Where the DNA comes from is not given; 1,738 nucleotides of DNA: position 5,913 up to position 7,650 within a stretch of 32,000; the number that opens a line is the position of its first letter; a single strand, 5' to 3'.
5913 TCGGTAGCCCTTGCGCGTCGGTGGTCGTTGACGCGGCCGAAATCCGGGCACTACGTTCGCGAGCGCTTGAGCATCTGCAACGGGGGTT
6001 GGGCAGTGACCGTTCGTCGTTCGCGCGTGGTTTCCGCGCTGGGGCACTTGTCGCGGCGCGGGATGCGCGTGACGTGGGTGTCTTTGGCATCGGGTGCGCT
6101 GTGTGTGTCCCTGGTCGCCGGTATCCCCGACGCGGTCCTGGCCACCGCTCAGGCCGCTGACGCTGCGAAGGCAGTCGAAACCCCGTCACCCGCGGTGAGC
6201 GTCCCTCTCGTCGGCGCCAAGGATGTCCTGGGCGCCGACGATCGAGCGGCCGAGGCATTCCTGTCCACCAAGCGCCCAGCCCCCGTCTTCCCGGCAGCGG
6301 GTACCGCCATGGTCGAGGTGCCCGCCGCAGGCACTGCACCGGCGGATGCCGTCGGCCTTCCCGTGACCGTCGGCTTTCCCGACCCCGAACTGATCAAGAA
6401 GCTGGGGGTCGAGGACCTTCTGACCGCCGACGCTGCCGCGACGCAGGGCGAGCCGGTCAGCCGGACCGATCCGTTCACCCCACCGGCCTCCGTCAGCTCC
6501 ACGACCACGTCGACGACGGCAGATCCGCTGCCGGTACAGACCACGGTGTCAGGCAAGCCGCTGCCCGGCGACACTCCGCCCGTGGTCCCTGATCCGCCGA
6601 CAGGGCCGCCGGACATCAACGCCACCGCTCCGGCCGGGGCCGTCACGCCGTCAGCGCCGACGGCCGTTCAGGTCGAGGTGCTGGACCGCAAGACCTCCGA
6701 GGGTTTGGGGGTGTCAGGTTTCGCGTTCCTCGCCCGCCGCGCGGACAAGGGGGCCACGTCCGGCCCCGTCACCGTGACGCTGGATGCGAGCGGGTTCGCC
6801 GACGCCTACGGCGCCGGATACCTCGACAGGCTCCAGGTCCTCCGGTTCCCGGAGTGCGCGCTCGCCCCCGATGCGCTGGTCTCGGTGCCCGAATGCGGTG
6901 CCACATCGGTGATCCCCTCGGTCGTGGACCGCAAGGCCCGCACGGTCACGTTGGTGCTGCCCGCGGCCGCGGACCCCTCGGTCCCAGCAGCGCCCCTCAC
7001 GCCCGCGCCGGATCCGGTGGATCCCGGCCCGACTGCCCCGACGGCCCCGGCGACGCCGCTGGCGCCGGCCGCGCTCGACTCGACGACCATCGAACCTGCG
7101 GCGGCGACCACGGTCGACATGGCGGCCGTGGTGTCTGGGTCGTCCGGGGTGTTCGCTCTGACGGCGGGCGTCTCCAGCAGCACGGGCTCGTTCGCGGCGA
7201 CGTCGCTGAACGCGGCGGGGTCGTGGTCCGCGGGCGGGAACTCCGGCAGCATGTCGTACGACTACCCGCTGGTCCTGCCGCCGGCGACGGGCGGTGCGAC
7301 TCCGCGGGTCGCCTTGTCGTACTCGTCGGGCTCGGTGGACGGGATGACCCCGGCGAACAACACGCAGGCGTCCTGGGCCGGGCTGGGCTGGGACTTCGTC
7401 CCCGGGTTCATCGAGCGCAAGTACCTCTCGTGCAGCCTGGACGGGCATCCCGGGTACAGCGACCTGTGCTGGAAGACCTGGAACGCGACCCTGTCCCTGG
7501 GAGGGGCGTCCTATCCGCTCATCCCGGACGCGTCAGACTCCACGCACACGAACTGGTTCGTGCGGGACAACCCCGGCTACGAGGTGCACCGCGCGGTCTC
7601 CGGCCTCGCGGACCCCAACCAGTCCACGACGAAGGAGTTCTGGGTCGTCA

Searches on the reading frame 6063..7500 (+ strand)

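Call 24: search_protein_families(library=pfam, proteins=[window:6063-7500:+], max_evalue=10)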
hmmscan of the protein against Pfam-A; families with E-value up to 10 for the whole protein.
window:6063-7500:+ (479 aa): 1 family
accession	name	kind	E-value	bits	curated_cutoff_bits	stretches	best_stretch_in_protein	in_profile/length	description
PF03534.18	SpvB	-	0.08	12.6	22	1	392-453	2-53/287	Salmonella virulence plasmid 65kDa B protein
